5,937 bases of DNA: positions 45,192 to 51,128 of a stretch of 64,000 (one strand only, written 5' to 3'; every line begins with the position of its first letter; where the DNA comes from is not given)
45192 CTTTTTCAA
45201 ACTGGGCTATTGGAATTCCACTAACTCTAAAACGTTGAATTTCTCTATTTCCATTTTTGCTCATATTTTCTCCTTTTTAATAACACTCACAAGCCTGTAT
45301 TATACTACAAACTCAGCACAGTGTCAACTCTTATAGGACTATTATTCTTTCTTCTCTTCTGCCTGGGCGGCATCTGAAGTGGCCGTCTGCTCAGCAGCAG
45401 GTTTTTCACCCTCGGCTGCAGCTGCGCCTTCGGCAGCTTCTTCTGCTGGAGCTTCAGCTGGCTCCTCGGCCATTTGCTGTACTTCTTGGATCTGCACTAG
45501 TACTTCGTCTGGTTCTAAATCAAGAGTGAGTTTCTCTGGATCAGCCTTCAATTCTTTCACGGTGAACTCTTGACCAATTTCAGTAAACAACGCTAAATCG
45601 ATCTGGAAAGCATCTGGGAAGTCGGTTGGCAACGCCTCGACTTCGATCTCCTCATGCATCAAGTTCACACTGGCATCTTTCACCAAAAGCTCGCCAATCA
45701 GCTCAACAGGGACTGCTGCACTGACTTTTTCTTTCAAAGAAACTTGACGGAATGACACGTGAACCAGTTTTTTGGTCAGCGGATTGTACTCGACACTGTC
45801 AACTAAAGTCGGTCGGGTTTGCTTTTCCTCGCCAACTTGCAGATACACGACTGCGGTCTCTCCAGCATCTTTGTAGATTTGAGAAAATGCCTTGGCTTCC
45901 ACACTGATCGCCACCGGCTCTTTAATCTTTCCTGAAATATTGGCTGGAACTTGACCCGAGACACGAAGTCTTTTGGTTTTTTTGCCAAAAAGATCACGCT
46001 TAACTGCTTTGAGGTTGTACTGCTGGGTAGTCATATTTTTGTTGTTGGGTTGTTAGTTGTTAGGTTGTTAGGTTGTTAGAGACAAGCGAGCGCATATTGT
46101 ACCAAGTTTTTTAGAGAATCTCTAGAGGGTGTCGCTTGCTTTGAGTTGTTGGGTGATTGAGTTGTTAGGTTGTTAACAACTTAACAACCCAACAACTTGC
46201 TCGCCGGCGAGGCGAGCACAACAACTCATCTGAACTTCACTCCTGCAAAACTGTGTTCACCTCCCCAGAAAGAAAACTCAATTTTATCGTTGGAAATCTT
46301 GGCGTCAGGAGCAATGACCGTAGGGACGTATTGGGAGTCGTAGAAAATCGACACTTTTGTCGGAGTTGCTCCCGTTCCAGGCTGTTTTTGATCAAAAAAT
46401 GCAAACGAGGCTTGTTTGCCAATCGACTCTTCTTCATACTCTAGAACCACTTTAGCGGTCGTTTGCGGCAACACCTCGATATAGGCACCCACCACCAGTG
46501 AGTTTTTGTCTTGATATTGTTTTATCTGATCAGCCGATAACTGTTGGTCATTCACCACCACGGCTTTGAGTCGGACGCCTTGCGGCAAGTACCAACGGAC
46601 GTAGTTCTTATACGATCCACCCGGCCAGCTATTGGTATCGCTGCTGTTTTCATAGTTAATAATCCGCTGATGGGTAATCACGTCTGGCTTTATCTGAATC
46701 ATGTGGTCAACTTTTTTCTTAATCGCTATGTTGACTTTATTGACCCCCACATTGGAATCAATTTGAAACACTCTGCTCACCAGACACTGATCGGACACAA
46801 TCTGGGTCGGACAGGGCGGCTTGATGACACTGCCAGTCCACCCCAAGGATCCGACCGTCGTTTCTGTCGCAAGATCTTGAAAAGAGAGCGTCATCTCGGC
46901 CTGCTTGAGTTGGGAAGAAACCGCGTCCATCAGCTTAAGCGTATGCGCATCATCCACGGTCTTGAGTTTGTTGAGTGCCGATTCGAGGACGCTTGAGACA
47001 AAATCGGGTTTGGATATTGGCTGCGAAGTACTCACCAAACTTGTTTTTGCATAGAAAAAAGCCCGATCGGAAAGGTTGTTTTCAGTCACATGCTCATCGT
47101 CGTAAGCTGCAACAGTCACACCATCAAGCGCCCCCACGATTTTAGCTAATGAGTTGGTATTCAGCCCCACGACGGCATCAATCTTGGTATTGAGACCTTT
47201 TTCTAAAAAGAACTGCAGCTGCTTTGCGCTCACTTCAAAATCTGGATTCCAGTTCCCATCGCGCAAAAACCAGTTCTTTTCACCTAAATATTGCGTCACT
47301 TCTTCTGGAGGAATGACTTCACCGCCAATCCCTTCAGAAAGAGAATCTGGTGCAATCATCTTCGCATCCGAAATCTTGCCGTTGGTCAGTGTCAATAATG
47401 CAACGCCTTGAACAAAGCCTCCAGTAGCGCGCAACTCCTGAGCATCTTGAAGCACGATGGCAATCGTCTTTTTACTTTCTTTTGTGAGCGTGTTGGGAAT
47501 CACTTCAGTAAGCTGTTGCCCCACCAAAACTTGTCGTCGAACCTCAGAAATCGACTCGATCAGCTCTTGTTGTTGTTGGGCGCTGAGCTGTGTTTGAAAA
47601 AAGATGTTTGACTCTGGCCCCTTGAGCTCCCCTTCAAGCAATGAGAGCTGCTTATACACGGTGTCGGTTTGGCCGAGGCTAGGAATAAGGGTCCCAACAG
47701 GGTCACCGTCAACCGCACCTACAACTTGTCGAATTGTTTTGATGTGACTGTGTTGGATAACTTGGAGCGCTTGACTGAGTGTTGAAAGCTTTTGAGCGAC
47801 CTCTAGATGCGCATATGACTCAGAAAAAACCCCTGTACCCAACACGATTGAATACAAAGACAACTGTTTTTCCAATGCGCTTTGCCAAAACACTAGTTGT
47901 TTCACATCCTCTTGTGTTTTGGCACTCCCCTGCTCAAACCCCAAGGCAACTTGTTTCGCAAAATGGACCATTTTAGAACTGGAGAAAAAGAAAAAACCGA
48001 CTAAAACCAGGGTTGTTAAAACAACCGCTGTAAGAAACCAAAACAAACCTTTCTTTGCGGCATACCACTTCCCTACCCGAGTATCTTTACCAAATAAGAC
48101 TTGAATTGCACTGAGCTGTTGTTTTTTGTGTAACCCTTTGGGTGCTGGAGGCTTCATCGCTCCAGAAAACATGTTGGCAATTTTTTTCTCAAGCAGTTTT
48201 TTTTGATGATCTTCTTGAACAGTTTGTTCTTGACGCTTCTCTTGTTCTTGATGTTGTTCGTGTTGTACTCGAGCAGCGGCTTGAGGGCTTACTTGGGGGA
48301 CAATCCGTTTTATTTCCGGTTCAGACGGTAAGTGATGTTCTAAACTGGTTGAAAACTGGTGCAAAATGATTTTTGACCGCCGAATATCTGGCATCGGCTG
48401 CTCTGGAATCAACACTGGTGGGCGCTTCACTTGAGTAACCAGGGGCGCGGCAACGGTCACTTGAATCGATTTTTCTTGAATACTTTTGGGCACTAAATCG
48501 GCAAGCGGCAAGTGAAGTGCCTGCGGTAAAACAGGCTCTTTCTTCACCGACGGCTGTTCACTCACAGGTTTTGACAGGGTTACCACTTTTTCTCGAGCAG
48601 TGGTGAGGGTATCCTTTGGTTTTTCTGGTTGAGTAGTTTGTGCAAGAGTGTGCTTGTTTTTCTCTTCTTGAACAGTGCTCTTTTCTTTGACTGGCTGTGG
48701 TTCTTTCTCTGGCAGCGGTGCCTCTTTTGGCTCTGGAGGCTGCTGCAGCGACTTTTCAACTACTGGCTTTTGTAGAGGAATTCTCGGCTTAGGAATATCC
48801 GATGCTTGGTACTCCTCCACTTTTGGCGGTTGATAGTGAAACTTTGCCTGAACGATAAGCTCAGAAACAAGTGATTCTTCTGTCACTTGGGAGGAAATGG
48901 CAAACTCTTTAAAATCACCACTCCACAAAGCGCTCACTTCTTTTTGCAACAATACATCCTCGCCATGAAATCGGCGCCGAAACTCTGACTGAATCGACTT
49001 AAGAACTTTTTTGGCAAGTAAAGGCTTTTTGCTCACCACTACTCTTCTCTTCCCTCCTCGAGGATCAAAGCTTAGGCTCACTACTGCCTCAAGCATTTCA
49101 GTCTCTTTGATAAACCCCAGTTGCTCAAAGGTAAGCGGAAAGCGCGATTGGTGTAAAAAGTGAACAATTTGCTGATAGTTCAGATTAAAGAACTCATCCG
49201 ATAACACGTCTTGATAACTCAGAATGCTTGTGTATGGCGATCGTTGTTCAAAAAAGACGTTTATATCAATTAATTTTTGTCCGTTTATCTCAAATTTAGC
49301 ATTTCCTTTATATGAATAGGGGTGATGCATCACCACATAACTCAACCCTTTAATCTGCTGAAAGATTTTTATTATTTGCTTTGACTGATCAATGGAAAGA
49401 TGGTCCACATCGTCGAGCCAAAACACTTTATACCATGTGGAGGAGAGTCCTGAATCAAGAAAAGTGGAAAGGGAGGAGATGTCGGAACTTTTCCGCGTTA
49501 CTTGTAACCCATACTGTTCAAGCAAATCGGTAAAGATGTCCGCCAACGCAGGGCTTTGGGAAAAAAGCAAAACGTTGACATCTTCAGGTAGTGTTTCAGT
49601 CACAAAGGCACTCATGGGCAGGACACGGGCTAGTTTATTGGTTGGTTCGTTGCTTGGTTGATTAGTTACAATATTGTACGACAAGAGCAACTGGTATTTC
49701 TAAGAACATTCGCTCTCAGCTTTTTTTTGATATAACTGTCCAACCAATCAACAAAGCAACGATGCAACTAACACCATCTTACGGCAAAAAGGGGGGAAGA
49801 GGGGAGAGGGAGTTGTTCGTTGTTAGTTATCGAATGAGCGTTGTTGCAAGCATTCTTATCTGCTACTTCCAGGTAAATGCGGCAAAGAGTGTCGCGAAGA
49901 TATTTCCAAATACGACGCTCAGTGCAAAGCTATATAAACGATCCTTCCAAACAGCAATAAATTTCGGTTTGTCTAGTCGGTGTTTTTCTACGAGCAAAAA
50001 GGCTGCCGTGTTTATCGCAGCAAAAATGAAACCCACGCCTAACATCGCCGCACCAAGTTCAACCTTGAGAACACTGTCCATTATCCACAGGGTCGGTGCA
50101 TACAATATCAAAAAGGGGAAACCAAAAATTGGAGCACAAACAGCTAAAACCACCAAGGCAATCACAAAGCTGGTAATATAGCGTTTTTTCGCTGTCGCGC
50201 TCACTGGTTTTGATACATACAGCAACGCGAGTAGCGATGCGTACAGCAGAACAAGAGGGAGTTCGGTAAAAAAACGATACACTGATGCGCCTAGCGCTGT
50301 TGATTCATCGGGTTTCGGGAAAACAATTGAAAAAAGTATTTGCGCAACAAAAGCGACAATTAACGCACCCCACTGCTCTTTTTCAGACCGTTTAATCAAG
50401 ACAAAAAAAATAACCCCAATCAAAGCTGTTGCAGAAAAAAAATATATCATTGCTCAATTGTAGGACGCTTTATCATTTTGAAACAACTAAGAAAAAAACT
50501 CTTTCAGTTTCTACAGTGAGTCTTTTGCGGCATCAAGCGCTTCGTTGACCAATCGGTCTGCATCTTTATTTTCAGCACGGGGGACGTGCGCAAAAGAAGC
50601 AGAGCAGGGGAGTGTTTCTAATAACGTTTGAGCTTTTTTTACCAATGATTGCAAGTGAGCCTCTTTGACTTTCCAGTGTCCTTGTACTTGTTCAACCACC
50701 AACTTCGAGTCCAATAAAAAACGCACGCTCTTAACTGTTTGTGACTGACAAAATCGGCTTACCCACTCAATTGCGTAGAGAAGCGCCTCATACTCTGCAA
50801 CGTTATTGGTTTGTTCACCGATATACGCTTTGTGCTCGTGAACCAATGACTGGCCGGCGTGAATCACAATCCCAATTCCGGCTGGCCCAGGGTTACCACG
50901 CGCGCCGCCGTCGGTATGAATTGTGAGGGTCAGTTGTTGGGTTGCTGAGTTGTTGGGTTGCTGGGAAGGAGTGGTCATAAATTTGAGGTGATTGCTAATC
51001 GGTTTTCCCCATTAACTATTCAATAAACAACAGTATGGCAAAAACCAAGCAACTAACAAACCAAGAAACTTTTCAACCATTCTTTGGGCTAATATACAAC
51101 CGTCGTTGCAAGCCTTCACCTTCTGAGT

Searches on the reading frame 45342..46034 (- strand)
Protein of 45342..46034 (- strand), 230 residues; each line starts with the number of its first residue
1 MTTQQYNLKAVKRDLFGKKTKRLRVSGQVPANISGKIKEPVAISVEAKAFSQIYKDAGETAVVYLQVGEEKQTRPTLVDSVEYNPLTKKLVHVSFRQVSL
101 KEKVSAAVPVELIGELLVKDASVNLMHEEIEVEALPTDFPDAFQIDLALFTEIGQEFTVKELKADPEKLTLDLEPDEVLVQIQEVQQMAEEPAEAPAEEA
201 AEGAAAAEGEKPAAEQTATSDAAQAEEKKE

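Call 11: find_encoding_contigs(protein=window:45342-46034:-, flank=10000, max_places=10)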
Protein window:45342-46034:- (230 aa): no gene with exactly this product is on record in the collection.

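Call 13: search_protein_families(library=pfam, proteins=[window:45342-46034:-])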
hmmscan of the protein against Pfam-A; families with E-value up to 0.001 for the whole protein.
window:45342-46034:- (230 aa): 2 families
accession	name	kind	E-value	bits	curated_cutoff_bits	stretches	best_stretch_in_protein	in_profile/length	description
PF01386.24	Ribosomal_L25p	-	2.4e-17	63.6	23.6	1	8-95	1-82/82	Ribosomal L25p family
PF14693.11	Ribosomal_TL5_C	-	5.1e-12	46.4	27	1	103-184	1-82/84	Ribosomal protein TL5, C-terminal domain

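Call 17: find_homologous_proteins(query=window:45342-46034:-)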
Query window:45342-46034:- (230 aa): 1029 proteins with E <= 0.001 among 3933 candidates; the best 120 are listed.
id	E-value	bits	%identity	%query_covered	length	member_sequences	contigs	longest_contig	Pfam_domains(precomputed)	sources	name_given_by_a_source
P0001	2.5e-126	437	93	100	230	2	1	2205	PF14693.12,PF01386.25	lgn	-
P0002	2.4e-91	323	75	83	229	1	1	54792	PF14693.12,PF01386.25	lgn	-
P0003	3.6e-87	310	73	86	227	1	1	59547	PF14693.12,PF01386.25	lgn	-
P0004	3.8e-83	296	70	91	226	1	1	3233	PF14693.12,PF01386.25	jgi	jgi:large subunit ribosomal protein L25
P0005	3.8e-80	287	65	100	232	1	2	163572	PF14693.12,PF01386.25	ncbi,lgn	ncbi:MAG: 50S ribosomal protein L25 [Patescibacteria group bacterium]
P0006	4.5e-79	283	63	100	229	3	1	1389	PF14693.12,PF01386.25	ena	-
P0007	6.1e-79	283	66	84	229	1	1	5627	PF14693.12,PF01386.25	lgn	-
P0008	3.0e-78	280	68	82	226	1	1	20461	PF14693.12,PF01386.25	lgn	-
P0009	8.2e-77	276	64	100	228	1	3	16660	PF14693.12,PF01386.25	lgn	-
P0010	2.0e-74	268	63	91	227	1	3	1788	PF14693.12,PF01386.25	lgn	-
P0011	8.8e-73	263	61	93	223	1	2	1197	PF14693.12,PF01386.25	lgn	-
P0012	1.2e-58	216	54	93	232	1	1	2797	PF14693.12,PF01386.25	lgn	-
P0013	3.0e-57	212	53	80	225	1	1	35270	PF14693.12,PF01386.25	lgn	-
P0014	1.9e-55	206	55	86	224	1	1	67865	PF14693.12,PF01386.25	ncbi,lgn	-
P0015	6.3e-53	198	52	82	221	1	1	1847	PF14693.12,PF01386.25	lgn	-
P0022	3.8e-47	179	44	82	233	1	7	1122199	PF14693.12,PF01386.25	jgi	jgi:large subunit ribosomal protein L25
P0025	1.2e-46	177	45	88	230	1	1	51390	PF14693.12,PF01386.25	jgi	jgi:large subunit ribosomal protein L25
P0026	1.4e-46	177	47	85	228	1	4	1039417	PF14693.12,PF01386.25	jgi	jgi:large subunit ribosomal protein L25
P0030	2.1e-46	176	45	80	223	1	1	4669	PF14693.12,PF01386.25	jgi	jgi:large subunit ribosomal protein L25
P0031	2.2e-46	176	45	77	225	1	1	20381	PF14693.12,PF01386.25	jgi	jgi:large subunit ribosomal protein L25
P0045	3.2e-44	169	45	76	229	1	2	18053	PF14693.12,PF01386.25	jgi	jgi:large subunit ribosomal protein L25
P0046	3.4e-44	169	43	81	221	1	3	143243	PF14693.12,PF01386.25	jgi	jgi:large subunit ribosomal protein L25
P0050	5.5e-44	169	45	76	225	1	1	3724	PF14693.12,PF01386.25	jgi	jgi:large subunit ribosomal protein L25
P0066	1.1e-41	161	46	73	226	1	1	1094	PF14693.12,PF01386.25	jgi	jgi:large subunit ribosomal protein L25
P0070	2.6e-41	160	45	68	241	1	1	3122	PF14693.12,PF01386.25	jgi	jgi:large subunit ribosomal protein L25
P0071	3.0e-41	160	41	93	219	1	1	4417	PF14693.12,PF01386.25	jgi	jgi:large subunit ribosomal protein L25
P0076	4.8e-41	159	45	83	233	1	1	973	PF14693.12,PF01386.25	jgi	jgi:large subunit ribosomal protein L25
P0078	5.8e-41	159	43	78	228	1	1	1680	PF14693.12,PF01386.25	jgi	jgi:large subunit ribosomal protein L25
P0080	1.2e-40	158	43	89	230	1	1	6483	PF14693.12,PF01386.25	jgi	jgi:large subunit ribosomal protein L25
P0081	2.0e-40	157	40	94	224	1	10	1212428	PF14693.12,PF01386.25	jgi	jgi:large subunit ribosomal protein L25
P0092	6.4e-40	155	42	77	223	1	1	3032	PF14693.12,PF01386.25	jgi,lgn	jgi:large subunit ribosomal protein L25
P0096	9.4e-40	155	41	93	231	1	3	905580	PF14693.12,PF01386.25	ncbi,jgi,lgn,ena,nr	ncbi:MAG TPA: 50S ribosomal protein L25 [Candidatus Woesebacteria bacterium]|nr:50S ribosomal protei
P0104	4.0e-39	153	41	77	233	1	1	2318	PF14693.12,PF01386.25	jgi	jgi:large subunit ribosomal protein L25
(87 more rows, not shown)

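Call 19: find_encoding_contigs(protein=P0001, flank=10000, max_places=2)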
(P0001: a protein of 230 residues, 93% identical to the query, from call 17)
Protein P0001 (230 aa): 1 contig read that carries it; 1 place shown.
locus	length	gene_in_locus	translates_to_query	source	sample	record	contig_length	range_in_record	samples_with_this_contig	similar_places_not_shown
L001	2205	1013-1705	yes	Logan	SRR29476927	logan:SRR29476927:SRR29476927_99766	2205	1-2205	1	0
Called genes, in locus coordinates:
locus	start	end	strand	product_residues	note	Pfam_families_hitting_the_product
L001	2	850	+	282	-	?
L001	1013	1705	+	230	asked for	PF01386:Ribosomal_L25p, PF14693:Ribosomal_TL5_C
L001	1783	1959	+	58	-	-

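Call 20: find_encoding_contigs(protein=P0002, flank=10000, max_places=2)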
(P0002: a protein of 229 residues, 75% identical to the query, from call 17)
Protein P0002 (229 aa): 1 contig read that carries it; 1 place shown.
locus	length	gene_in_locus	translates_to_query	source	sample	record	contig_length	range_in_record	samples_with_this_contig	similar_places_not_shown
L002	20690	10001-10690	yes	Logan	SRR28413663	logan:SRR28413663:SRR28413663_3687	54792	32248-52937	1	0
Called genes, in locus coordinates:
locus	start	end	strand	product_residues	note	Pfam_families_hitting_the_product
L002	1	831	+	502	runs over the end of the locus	PF11638:DnaA_N (weak), PF01695:IstB_IS21, PF00308:Bac_DnaA, PF00004:AAA, PF08299:Bac_DnaA_C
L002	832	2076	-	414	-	-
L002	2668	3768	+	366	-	PF00712:DNA_pol3_beta, PF02767:DNA_pol3_beta_2, PF02768:DNA_pol3_beta_3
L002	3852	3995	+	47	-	PF00468:Ribosomal_L34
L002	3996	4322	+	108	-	PF00825:Ribonuclease_P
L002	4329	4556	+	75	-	PF01809:YidD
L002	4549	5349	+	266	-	PF02096:60KD_IMP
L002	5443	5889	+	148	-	PF13083:KH_KhpA-B, PF01424:R3H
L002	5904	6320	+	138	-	PF00075:RNase_H, PF13456:RVT_3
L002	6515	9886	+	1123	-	PF13196:DUF4012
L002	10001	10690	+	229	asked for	PF01386:Ribosomal_L25p, PF14693:Ribosomal_TL5_C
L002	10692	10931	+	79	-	-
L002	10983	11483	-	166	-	-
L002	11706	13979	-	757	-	PF00133:tRNA-synt_1, PF09334:tRNA-synt_1g, PF08264:Anticodon_1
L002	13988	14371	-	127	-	-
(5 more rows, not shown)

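Call 21: find_encoding_contigs(protein=P0003, flank=10000, max_places=2)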
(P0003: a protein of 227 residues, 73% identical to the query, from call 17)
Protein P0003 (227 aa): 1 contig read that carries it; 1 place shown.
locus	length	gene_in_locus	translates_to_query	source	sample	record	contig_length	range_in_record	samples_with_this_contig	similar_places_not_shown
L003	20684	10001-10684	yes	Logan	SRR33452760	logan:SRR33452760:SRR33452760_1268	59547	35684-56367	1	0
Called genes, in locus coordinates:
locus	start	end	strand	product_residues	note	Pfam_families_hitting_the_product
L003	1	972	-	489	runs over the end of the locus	-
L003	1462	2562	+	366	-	PF00712:DNA_pol3_beta, PF02767:DNA_pol3_beta_2, PF02768:DNA_pol3_beta_3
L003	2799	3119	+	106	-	PF00825:Ribonuclease_P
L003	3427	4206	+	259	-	PF02096:60KD_IMP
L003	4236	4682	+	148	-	PF13083:KH_KhpA-B, PF01424:R3H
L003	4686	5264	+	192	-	-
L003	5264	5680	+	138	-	PF00075:RNase_H, PF13456:RVT_3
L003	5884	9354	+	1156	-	PF13196:DUF4012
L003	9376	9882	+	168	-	-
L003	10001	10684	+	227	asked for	PF01386:Ribosomal_L25p, PF14693:Ribosomal_TL5_C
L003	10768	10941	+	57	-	-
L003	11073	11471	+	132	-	-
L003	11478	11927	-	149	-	-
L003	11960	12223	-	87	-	-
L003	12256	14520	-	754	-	PF00133:tRNA-synt_1, PF09334:tRNA-synt_1g, PF08264:Anticodon_1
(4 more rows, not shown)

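Call 22: find_encoding_contigs(protein=P0005, flank=10000, max_places=2)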
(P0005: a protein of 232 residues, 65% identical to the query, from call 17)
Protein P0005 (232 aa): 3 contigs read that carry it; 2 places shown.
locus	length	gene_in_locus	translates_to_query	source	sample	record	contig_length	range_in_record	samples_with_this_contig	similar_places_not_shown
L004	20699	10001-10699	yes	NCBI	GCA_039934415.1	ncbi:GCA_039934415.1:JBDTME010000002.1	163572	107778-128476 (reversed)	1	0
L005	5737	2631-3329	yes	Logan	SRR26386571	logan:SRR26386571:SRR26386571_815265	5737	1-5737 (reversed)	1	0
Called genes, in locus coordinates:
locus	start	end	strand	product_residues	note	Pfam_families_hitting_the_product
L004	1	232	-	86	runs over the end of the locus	-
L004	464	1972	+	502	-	PF11638:DnaA_N, PF00308:Bac_DnaA, PF01695:IstB_IS21, PF00004:AAA, PF08299:Bac_DnaA_C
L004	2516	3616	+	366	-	PF00712:DNA_pol3_beta, PF02767:DNA_pol3_beta_2, PF02768:DNA_pol3_beta_3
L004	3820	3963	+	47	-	PF00468:Ribosomal_L34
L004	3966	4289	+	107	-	PF00825:Ribonuclease_P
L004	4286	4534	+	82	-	PF01809:YidD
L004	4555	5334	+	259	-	PF02096:60KD_IMP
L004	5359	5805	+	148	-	PF13083:KH_KhpA-B, PF01424:R3H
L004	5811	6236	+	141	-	PF00075:RNase_H, PF13456:RVT_3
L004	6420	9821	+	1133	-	PF13196:DUF4012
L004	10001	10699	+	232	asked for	PF01386:Ribosomal_L25p, PF14693:Ribosomal_TL5_C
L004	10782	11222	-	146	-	-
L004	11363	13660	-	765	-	PF00133:tRNA-synt_1, PF09334:tRNA-synt_1g, PF13603:tRNA-synt_1_2, PF09334:tRNA-synt_1g (weak), PF08264:Anticodon_1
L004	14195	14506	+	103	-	-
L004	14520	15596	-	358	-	PF00814:TsaD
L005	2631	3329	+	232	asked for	PF01386:Ribosomal_L25p, PF14693:Ribosomal_TL5_C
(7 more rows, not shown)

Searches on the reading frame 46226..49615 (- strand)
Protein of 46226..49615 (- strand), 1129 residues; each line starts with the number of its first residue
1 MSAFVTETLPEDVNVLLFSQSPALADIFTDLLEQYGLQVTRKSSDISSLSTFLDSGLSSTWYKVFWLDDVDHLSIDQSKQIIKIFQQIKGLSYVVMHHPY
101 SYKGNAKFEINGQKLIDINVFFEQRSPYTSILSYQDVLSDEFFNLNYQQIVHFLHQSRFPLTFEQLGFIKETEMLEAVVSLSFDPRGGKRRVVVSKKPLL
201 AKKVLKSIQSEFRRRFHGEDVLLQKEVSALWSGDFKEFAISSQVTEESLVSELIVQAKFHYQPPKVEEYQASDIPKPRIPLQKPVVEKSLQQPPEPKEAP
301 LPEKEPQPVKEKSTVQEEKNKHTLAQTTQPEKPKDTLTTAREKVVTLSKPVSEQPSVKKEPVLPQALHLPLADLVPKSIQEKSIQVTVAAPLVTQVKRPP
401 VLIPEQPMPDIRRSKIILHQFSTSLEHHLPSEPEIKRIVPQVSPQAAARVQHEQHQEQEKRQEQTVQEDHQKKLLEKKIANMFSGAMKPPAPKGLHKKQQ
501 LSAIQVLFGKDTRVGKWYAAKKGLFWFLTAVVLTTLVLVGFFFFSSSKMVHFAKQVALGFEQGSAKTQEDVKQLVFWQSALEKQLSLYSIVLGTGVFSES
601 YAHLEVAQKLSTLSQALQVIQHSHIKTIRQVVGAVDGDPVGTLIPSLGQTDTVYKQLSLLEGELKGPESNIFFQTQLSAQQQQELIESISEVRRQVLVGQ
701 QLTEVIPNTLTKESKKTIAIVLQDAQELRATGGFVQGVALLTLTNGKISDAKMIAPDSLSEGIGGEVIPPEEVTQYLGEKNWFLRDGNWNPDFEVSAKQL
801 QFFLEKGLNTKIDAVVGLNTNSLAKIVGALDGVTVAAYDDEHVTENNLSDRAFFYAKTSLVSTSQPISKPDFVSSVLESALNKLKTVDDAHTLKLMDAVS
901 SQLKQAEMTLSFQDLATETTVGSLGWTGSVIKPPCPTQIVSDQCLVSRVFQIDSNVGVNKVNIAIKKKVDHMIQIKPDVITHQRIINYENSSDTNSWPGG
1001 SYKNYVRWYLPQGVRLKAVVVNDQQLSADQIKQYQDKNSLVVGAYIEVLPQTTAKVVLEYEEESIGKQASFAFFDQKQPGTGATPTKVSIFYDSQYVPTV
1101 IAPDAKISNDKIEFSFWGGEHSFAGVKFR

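Call 13: search_protein_families(library=pfam, proteins=[window:46226-49615:-])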
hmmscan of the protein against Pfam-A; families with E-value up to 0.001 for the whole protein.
window:46226-49615:- (1129 aa): 1 family
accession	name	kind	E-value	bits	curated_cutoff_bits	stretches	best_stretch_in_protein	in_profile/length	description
PF13196.11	DUF4012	-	9.5e-19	68.8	28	1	715-848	3-135/144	Protein of unknown function (DUF4012)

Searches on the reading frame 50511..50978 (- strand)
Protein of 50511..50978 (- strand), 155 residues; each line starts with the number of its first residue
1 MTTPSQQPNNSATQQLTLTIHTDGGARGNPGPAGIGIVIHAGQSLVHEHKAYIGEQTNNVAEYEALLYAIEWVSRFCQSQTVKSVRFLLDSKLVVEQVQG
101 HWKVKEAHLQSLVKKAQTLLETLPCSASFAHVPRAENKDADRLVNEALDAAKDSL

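Call 13: search_protein_families(library=pfam, proteins=[window:50511-50978:-])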
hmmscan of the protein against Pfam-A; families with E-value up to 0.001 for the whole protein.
window:50511-50978:- (155 aa): 2 families
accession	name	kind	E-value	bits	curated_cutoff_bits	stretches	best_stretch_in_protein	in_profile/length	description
PF13456.12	RVT_3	-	2e-16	60.5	21.6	1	22-147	2-123/123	Reverse transcriptase-like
PF00075.30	RNase_H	-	4.1e-12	46.9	25.8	1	18-147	4-139/141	RNase H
